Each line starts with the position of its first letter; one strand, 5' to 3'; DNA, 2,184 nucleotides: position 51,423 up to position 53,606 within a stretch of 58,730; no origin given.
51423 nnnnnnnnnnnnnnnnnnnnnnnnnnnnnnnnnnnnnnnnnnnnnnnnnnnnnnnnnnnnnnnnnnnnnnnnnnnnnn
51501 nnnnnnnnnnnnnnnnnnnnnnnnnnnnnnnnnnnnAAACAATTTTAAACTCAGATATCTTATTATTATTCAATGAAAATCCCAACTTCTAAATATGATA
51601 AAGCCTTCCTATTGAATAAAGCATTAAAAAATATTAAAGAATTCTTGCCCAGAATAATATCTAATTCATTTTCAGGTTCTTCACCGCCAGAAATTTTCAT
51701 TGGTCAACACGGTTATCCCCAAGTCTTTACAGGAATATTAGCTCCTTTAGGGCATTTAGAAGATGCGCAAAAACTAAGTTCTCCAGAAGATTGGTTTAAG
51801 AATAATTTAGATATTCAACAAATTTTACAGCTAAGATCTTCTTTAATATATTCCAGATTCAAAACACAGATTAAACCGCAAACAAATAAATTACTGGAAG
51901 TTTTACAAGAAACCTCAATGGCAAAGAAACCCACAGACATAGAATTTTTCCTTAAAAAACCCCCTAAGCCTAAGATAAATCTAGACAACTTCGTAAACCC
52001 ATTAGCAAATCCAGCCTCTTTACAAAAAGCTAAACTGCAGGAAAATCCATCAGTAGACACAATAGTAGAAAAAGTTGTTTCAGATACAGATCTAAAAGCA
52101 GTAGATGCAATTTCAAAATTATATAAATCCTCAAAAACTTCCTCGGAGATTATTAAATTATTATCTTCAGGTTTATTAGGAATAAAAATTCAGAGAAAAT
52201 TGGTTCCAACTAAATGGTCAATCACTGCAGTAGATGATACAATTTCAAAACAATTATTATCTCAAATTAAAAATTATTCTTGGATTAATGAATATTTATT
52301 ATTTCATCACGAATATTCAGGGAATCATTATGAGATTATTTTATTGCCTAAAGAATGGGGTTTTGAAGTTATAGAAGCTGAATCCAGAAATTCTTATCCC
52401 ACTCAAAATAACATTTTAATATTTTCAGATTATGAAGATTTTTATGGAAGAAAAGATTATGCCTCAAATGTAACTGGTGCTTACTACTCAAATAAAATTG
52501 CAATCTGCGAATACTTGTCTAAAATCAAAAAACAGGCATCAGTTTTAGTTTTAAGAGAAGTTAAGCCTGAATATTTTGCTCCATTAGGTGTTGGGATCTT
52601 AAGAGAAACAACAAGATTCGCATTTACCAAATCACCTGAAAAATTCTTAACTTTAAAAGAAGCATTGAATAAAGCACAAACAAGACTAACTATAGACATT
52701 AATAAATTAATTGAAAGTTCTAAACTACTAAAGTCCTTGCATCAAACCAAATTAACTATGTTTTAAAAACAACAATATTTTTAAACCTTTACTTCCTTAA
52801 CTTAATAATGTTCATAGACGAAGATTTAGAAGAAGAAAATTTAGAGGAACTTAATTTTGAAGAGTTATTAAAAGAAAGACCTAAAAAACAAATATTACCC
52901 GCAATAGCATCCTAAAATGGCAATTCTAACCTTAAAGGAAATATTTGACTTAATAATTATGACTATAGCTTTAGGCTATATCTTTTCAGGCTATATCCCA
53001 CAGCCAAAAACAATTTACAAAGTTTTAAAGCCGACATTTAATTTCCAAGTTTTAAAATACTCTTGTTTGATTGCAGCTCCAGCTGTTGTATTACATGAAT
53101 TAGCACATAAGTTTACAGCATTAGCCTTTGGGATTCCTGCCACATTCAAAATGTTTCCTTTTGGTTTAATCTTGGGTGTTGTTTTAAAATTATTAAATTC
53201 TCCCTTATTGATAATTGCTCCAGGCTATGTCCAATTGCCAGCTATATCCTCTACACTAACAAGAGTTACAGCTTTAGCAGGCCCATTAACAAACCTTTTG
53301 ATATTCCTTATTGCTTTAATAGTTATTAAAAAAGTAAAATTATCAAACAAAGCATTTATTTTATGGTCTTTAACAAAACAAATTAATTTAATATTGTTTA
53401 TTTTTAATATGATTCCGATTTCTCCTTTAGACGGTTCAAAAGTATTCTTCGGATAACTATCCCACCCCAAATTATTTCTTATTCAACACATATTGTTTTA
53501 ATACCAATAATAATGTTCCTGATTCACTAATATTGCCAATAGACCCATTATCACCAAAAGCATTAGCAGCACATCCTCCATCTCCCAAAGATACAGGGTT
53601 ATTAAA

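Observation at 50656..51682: Perfect 149-bp direct repeats flank an AbrB-PIN toxin-antitoxin cassette and duplicate the 5' end of the nre-like gene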

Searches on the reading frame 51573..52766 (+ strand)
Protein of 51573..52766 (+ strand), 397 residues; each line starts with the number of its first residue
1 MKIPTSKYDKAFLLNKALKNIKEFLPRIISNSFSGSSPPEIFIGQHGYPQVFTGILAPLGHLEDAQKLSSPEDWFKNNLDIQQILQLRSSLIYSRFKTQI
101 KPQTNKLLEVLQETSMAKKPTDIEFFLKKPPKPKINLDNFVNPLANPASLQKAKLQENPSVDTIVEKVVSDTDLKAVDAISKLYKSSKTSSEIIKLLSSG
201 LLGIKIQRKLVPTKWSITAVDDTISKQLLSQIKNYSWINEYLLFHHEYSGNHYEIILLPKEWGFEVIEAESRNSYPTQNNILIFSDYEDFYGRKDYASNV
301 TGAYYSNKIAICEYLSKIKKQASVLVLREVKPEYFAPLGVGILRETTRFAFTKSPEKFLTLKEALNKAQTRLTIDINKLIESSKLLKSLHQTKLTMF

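Call 5: search_protein_families(library=pfam, proteins=[window:51573-52766:+], max_evalue=0.01)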
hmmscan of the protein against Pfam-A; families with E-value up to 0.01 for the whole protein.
window:51573-52766:+ (397 aa): 2 families
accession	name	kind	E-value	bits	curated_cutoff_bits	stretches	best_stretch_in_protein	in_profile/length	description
PF04894.17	Nre_N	-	1.8e-82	277.7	25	1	17-274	12-267/270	Archaeal Nre, N-terminal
PF04895.17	Nre_C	-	2e-31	108.6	27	1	288-397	1-110/110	Archaeal Nre, C-terminal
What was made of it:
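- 51573..52766 (+): nreA, 397 aa, intact. Nre_N and Nre_C cover the full length (call 5).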

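Call 7: find_encoding_contigs(protein=window:51573-52766:+, flank=6000, max_places=10)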
Protein window:51573-52766:+ (397 aa): 1 contig read that carries it; 1 place shown.
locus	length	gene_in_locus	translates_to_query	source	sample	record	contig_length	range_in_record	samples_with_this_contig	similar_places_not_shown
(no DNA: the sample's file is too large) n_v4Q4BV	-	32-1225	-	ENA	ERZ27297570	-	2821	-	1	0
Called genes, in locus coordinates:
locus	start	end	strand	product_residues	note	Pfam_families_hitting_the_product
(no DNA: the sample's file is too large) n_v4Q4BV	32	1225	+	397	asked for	PF04894:Nre_N, PF04895:Nre_C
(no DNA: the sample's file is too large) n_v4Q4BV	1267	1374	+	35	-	-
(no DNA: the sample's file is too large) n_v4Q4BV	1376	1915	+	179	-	PF02163:Peptidase_M50 (faint)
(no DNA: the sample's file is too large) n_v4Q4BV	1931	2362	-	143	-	-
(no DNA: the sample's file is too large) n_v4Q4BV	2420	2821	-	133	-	?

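Call 12: find_related_loci(query=window:51573-52766:+, collection=genome_contigs, flank=6000)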
Query window:51573-52766:+ (397 aa) in genome_contigs; peptide patterns used: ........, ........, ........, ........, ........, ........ (x = any residue, [..] = any of these).
248 stretches matched a pattern; 2 encode a relative of the query (tblastn E <= 1e-3); 2 distinct loci.
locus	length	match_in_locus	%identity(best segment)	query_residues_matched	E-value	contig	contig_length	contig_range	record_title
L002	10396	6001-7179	82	5-397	0e+0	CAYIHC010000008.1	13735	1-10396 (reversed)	MAG TPA_asm: Candidatus Woesearchaeota archaeon isolate ERP119705_co20_126 genome assembly, contig: NODE_4989_length_137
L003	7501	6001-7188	79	1-397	0e+0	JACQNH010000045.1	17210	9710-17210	MAG: Candidatus Woesearchaeota archaeon isolate NC_groundwater_1250_Ag_S-0.1um_29_154 S_p1_S3_coassembly_k141_1256537, w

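Call 36: list_cluster_members(proteins=[window:51573-52766:+, window:51129-51536:+, window:50695-50844:+, window:50887-51147:+])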
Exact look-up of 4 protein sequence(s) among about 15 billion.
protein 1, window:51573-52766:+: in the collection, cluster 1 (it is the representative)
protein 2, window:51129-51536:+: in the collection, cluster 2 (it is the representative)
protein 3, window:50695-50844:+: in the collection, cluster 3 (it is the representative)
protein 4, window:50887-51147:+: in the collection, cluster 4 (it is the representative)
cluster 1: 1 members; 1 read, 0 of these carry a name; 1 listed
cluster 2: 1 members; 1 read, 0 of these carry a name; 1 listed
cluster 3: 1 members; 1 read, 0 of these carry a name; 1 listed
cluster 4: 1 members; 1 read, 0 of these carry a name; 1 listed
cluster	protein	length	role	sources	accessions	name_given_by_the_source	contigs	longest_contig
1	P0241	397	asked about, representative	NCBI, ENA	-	-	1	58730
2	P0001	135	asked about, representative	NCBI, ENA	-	-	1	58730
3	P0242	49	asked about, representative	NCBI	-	-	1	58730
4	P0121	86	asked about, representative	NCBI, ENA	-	-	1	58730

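Call 37: find_homologous_proteins(query=window:51573-52766:+, max_evalue=1e-100)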
Query window:51573-52766:+ (397 aa): 686 proteins with E <= 1e-100 among 8000 candidates; the best 120 are listed.
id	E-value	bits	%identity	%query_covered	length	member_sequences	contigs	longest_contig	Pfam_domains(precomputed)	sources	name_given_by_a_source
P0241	4.8e-256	867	100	100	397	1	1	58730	PF04895.18,PF04894.18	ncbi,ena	-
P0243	1.4e-212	724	82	99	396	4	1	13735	PF04895.18,PF04894.18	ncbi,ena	-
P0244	3.1e-202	689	79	100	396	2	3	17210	PF04895.18,PF04894.18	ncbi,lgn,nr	ncbi:hypothetical protein HY498_03170 [Candidatus Woesearchaeota archaeon]|nr:hypothetical protein [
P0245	8.4e-199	678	78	99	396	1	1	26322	PF04895.18,PF04894.18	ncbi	-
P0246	6.0e-133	462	55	95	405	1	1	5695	PF04895.18,PF04894.18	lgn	-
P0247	4.7e-132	459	56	96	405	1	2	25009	PF04895.18,PF04894.18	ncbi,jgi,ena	-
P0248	2.7e-128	446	53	99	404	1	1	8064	PF04895.18,PF04894.18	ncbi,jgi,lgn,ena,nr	ncbi:MAG: Nre family DNA repair protein [Nanoarchaeota archaeon]|nr:Nre family DNA repair protein [N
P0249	6.8e-127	442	56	96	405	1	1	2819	PF04895.18,PF04894.18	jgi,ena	-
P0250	1.6e-126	440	55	95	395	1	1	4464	PF04895.18,PF04894.18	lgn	-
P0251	2.3e-126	440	54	93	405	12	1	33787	PF04895.18,PF04894.18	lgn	-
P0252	5.2e-126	439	55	95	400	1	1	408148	PF04895.18,PF04894.18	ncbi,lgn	-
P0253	1.2e-125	438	54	98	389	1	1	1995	PF04895.18,PF04894.18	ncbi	-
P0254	2.2e-125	437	56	93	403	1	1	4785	PF04895.18,PF04894.18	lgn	-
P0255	2.3e-125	437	54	96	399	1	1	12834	PF04895.18,PF04894.18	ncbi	-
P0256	6.5e-125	435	56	91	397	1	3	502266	PF04895.18,PF04894.18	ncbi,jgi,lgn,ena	-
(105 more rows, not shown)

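Call 38: find_encoding_contigs(protein=P0245, flank=5000, max_places=3)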
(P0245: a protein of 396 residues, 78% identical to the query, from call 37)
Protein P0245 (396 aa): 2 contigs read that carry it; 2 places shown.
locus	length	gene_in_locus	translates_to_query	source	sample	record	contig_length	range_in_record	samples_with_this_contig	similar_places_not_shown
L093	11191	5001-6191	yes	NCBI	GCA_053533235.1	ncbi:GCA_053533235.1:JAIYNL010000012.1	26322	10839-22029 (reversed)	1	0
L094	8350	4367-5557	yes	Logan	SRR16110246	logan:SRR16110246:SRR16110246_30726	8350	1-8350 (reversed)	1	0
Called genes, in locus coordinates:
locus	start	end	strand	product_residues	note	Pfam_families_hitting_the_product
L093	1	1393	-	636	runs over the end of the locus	PF01841:Transglut_core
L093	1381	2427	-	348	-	PF01368:DHH, PF02272:DHHA1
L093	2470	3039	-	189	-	PF00827:Ribosomal_L15e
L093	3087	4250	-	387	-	PF07690:MFS_1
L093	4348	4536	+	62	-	-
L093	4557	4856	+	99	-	-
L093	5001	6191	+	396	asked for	PF04894:Nre_N, PF04895:Nre_C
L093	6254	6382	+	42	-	-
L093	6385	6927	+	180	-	PF02163:Peptidase_M50 (weak)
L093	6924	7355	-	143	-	-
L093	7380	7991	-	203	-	PF02002:TFIIE_alpha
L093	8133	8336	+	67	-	-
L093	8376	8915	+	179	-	-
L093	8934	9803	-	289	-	PF13610:DDE_Tnp_IS240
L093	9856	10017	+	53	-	-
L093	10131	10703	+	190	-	-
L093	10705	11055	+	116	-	-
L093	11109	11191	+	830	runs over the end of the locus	PF01411:tRNA-synt_2c, PF07973:tRNA_SAD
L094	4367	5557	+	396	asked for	PF04894:Nre_N, PF04895:Nre_C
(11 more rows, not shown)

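Call 43: search_protein_families(library=ncbifam, proteins=[window:51573-52766:+, L093:4557-4856:+], max_evalue=0.01)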
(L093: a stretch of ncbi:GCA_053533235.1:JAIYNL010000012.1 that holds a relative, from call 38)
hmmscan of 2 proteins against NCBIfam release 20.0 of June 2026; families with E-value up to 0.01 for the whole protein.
window:51573-52766:+ (397 aa): 1 family
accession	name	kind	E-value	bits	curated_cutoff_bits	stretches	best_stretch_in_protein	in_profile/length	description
NF041387.1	DNArepr_NreA_Halo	equivalog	8.9e-88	295.1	700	1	10-396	25-416/417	DNA repair protein NreA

L093:4557-4856:+ (99 aa): 0 families

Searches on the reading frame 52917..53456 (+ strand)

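Call 5: search_protein_families(library=pfam, proteins=[window:52917-53456:+], max_evalue=0.01)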
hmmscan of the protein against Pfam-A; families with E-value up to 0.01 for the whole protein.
window:52917-53456:+ (179 aa): 1 family
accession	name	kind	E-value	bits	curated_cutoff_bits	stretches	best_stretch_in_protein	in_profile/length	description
PF02163.28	Peptidase_M50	-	2.7e-10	40.4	27.2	2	146-178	159-191/221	Peptidase family M50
